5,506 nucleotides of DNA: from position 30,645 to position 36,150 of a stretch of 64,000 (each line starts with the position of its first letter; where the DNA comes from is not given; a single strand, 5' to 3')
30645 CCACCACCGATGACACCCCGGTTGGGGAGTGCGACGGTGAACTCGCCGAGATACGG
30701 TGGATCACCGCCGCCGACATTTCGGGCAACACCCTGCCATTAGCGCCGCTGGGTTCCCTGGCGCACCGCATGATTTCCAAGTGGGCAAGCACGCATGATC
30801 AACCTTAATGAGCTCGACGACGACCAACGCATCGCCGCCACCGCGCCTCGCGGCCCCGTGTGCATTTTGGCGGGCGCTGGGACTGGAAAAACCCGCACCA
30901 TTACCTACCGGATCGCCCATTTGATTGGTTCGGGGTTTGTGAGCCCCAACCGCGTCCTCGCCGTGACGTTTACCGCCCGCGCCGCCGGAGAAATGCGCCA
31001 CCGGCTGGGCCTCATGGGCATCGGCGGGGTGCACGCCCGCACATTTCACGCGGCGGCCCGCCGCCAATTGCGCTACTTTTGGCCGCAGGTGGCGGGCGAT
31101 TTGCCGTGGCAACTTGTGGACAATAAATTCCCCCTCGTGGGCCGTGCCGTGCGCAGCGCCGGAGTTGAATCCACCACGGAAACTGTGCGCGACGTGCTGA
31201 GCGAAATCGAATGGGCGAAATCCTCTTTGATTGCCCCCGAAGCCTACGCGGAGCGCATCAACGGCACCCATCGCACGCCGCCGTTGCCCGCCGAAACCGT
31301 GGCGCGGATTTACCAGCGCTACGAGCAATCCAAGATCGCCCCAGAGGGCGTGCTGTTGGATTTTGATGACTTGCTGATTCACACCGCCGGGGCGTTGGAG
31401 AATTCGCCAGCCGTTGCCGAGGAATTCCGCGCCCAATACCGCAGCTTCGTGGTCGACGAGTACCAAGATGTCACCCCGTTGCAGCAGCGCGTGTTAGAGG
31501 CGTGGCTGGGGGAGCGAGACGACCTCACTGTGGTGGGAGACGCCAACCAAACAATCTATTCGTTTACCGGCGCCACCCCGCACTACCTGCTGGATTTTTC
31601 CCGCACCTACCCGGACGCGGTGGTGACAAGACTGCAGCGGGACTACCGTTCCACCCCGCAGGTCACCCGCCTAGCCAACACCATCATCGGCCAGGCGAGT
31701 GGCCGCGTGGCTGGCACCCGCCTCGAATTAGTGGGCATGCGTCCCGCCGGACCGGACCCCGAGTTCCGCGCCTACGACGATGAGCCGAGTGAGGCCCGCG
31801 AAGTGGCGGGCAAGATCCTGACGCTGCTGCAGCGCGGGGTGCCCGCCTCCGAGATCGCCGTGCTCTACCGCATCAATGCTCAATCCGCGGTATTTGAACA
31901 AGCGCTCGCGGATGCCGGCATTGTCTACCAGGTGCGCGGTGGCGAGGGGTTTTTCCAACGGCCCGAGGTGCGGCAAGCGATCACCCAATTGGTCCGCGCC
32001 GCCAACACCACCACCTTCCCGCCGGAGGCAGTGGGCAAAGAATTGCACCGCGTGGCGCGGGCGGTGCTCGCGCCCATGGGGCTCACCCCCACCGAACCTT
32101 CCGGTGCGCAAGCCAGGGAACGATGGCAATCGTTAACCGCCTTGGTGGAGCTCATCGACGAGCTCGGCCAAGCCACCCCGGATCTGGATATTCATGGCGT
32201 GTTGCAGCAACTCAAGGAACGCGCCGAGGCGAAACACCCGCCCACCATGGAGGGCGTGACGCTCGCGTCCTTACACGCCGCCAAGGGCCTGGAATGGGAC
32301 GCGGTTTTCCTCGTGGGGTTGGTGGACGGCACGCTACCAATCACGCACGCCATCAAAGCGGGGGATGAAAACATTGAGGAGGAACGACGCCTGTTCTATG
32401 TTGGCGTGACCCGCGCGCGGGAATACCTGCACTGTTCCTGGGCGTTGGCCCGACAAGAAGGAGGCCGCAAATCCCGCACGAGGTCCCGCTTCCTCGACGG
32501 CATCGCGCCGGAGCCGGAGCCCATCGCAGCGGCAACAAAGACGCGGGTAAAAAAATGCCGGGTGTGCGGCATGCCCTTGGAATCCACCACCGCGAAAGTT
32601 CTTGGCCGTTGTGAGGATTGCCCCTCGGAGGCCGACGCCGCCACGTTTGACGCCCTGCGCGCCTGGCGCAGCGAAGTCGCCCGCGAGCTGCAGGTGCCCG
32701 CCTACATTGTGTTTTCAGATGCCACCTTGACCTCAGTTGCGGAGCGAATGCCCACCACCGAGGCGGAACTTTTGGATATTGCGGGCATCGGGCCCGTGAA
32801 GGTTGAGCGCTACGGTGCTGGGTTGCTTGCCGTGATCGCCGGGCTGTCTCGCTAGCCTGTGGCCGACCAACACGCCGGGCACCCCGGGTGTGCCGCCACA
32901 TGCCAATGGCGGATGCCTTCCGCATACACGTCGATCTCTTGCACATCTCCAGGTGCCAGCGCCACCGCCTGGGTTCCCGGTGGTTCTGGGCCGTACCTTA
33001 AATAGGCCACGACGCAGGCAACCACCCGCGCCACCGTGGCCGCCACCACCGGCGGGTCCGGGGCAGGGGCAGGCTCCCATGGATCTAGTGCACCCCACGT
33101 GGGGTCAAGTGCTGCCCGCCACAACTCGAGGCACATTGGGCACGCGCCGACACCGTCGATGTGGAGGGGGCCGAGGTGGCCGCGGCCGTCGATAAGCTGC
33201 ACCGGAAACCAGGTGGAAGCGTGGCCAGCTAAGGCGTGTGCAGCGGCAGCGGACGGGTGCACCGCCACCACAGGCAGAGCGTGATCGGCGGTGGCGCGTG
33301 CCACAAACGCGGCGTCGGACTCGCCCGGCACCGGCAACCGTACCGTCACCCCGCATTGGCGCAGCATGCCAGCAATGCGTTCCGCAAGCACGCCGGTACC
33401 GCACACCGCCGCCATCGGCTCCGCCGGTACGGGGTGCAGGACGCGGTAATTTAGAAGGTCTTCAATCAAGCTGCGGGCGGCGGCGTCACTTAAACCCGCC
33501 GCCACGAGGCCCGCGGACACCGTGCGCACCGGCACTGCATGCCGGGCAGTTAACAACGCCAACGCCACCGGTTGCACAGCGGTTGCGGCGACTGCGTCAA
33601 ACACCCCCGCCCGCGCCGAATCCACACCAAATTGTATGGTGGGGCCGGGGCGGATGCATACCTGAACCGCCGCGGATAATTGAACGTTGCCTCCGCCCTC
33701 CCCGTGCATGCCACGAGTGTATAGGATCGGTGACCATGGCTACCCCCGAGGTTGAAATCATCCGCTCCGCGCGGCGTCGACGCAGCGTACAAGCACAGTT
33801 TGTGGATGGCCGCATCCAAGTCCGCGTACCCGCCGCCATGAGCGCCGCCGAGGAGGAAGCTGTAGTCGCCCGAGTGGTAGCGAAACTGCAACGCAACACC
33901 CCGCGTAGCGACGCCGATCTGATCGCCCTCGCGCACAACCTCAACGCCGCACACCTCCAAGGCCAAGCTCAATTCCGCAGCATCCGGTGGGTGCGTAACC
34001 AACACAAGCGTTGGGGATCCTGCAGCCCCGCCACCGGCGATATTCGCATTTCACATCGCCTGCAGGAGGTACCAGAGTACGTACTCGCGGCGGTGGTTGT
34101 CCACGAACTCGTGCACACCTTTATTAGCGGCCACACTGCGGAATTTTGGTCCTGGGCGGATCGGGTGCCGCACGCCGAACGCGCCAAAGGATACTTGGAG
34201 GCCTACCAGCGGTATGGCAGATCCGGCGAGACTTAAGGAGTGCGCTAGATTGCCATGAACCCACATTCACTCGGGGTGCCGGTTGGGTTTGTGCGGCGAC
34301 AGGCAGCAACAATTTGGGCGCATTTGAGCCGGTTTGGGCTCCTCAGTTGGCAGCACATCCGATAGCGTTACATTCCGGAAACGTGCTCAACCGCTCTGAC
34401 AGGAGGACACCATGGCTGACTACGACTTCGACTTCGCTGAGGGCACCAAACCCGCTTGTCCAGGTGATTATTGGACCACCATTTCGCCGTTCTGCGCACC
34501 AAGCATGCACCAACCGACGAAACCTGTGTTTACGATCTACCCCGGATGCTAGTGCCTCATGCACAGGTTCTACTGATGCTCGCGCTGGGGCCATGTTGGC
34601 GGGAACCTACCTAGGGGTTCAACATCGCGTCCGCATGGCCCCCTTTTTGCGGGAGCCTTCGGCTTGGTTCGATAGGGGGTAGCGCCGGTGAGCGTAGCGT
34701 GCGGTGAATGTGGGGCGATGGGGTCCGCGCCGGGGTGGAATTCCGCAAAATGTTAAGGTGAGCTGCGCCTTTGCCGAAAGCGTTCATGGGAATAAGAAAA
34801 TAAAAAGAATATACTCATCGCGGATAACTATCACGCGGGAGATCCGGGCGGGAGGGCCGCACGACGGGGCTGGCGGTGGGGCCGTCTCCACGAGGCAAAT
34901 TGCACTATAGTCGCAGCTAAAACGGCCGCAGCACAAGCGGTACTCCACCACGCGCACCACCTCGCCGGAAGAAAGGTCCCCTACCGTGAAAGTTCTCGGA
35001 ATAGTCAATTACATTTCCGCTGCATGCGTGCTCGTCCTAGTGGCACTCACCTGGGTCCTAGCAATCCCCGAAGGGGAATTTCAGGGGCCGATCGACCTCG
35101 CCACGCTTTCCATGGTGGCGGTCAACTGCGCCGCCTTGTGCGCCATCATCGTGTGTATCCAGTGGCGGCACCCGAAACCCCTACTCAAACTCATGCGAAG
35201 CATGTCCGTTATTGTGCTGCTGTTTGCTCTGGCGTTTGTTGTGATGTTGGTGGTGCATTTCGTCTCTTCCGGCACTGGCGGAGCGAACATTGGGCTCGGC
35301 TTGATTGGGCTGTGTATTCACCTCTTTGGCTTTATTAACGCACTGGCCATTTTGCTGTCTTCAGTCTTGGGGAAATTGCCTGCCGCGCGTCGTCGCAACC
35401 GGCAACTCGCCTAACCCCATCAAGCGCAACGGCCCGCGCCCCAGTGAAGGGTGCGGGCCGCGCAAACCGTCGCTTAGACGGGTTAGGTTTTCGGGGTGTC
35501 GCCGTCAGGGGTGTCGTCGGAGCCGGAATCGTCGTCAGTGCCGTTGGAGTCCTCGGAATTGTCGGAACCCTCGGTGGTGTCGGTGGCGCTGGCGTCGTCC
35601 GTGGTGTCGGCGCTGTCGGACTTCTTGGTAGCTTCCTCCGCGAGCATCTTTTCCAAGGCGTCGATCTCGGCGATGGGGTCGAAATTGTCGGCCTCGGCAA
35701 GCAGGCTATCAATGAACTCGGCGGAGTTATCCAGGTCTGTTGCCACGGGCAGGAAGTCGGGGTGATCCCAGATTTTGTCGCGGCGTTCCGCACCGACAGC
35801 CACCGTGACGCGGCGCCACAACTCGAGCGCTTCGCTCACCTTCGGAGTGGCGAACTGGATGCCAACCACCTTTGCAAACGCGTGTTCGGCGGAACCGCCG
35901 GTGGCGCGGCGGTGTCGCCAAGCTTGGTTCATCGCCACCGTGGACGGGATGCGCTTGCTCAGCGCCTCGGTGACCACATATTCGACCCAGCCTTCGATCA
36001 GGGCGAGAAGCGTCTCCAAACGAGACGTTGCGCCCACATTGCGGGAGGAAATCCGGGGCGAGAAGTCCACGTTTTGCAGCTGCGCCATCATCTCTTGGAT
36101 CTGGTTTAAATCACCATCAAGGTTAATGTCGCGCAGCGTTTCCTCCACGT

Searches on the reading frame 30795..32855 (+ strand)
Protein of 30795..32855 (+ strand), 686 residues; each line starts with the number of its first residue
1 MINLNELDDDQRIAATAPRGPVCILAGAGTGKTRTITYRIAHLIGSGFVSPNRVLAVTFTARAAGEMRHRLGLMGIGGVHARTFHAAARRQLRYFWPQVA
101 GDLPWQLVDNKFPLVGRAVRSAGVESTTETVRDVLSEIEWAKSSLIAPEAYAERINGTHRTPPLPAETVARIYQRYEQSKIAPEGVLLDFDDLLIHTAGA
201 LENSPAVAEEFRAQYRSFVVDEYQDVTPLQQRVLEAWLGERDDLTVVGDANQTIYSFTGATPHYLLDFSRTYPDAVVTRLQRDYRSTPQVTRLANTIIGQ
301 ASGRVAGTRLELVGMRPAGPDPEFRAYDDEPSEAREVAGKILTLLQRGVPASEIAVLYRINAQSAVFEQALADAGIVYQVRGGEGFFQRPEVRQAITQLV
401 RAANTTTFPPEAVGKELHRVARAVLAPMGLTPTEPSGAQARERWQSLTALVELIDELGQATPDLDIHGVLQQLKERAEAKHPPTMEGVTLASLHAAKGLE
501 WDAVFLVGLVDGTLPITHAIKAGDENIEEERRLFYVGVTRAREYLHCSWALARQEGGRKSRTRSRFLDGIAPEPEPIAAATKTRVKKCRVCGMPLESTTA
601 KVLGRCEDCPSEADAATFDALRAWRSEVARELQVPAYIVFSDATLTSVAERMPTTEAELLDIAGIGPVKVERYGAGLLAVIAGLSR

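Call 3: search_protein_families(library=pfam, proteins=[window:30795-32855:+], max_evalue=0.01)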
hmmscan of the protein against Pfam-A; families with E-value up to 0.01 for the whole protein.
window:30795-32855:+ (686 aa): 7 families
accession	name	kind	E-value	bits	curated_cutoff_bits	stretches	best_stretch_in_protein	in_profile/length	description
PF00580.27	UvrD-helicase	-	7.3e-54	183.7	23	1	8-273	2-271/271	UvrD/REP helicase N-terminal domain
PF13361.12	UvrD_C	-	8.5e-42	144.3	25.6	2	438-550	232-348/350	UvrD-like helicase C-terminal domain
PF13245.12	AAA_19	-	3.2e-26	92.5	25.1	1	14-257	6-133/134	AAA domain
PF00570.28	HRDC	-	1.2e-23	83.2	23.8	1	616-681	3-68/68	HRDC domain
PF13538.12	UvrD_C_2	-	2.1e-09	37.5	27.4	1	490-545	4-49/52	UvrD-like helicase C-terminal domain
PF13604.12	AAA_30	-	5.2e-06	26.8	27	1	14-73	9-68/191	AAA domain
PF01443.25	Viral_helicase1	-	0.0051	17.1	21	0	490-546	179-225/228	Viral superfamily 1 RNA helicase core domain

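Call 4: search_protein_families(library=ncbifam, proteins=[window:30795-32855:+], max_evalue=0.01)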
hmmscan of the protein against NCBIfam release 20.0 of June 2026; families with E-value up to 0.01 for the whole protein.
window:30795-32855:+ (686 aa): 22 families
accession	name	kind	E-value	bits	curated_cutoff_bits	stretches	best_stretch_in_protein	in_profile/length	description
TIGR01073.1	pcrA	equivalog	2e-101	340.5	911.2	2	4-404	2-397/725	DNA helicase PcrA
NF008743.0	PRK11773.1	equivalog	7.3e-93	312.2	965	2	4-400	7-396/720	DNA helicase II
TIGR01075.1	uvrD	equivalog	1.8e-90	304.2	1144.45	2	4-405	2-396/715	DNA helicase II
TIGR01074.1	rep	equivalog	2.5e-87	293.7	951.45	2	7-399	2-389/668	DNA helicase Rep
NF008172.0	PRK10919.1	equivalog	4.4e-68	230.1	1168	2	8-400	4-391/673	DNA helicase Rep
NF008276.0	PRK11054.1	equivalog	5.6e-32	111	543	3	188-301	409-519/684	DNA helicase IV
TIGR02785.1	addA_Gpos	equivalog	4.1e-29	101.1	707.65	2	144-299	316-481/1234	helicase-exonuclease AddAB subunit AddA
TIGR00609.1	recB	equivalog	6e-28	97.5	696.05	3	187-302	342-459/1175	exodeoxyribonuclease V subunit beta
TIGR02784.1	addA_alphas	equivalog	1.7e-22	79.7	860.75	2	12-71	3-61/1138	double-strand break repair helicase AddA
NF010485.0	PRK13909.1-2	equivalog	1e-19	70.3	650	2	171-507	283-630/909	RecB-like helicase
TIGR01389.1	recQ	equivalog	7.4e-19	67.6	640.2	1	609-681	516-588/591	DNA helicase RecQ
NF010487.0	PRK13909.1-4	equivalog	3.5e-16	58.6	759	2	222-505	335-628/924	RecB-like helicase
NF008279.0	PRK11057.1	equivalog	2.7e-14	52.5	1015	1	612-681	530-599/608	ATP-dependent DNA helicase RecQ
NF008128.0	PRK10876.1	equivalog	1.5e-12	46.1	1697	1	187-300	348-463/1181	exodeoxyribonuclease V subunit beta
NF041464.1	HelD_BACSU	equivalog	2.3e-12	45.7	419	1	214-374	546-696/779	RNA polymerase recycling motor HelD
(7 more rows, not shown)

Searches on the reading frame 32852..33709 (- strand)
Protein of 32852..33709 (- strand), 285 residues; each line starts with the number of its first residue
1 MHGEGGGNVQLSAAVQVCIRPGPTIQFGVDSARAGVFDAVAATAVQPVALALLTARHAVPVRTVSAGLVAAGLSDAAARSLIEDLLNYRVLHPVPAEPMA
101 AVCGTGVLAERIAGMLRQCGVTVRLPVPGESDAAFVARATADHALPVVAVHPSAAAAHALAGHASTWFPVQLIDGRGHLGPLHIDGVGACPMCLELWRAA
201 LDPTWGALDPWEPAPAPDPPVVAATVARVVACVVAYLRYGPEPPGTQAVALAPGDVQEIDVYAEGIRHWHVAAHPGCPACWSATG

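Call 3: search_protein_families(library=pfam, proteins=[window:32852-33709:-], max_evalue=0.01)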
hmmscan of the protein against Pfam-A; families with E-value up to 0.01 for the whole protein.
window:32852-33709:- (285 aa): 0 families

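Call 4: search_protein_families(library=ncbifam, proteins=[window:32852-33709:-], max_evalue=0.01)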
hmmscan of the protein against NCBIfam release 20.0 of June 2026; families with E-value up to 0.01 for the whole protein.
window:32852-33709:- (285 aa): 1 family
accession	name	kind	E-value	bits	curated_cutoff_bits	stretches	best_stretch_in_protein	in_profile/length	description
TIGR03882.1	cyclo_dehyd_2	equivalog_domain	3.9e-08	33.7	36.9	1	166-282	2-117/164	TOMM precursor leader peptide-binding protein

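Call 69: search_solved_structures(query=window:32852-33709:-, max_evalue=1)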
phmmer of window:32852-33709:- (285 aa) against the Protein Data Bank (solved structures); distinct sequences matched with E-value up to 1: 1.
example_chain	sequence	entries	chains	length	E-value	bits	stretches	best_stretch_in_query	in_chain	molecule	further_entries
8pm4_A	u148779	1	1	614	0.49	13.5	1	98-165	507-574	Transposase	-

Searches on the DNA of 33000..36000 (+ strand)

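Call 5: search_rna_families(source=window, start=33000, end=36000, threshold=evalue, max_evalue=1)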
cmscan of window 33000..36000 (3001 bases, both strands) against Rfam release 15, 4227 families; matches with E-value up to 1: 2.
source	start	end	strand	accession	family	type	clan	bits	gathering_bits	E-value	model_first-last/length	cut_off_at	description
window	34560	34631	+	RF03023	rpfG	Gene; sRNA;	-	18.4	75.9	0.85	1-85/85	no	rpfG RNA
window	33125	33185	+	RF01276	sR53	Gene; snRNA; snoRNA; CD-box;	-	16.8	49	0.94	1-60/60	no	Small nucleolar RNA sR53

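Call 35: search_dna_similar(query=window:34237-35482:+, collection=plasmids, mode=distant, max_evalue=0.001)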
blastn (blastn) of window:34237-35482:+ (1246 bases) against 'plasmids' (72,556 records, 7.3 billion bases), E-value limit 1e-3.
No match.

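Call 36: search_dna_similar(query=window:34237-35482:+, collection=phages, mode=distant, max_evalue=0.001)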
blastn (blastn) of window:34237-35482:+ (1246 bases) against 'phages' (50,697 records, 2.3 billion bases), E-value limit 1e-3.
No match.
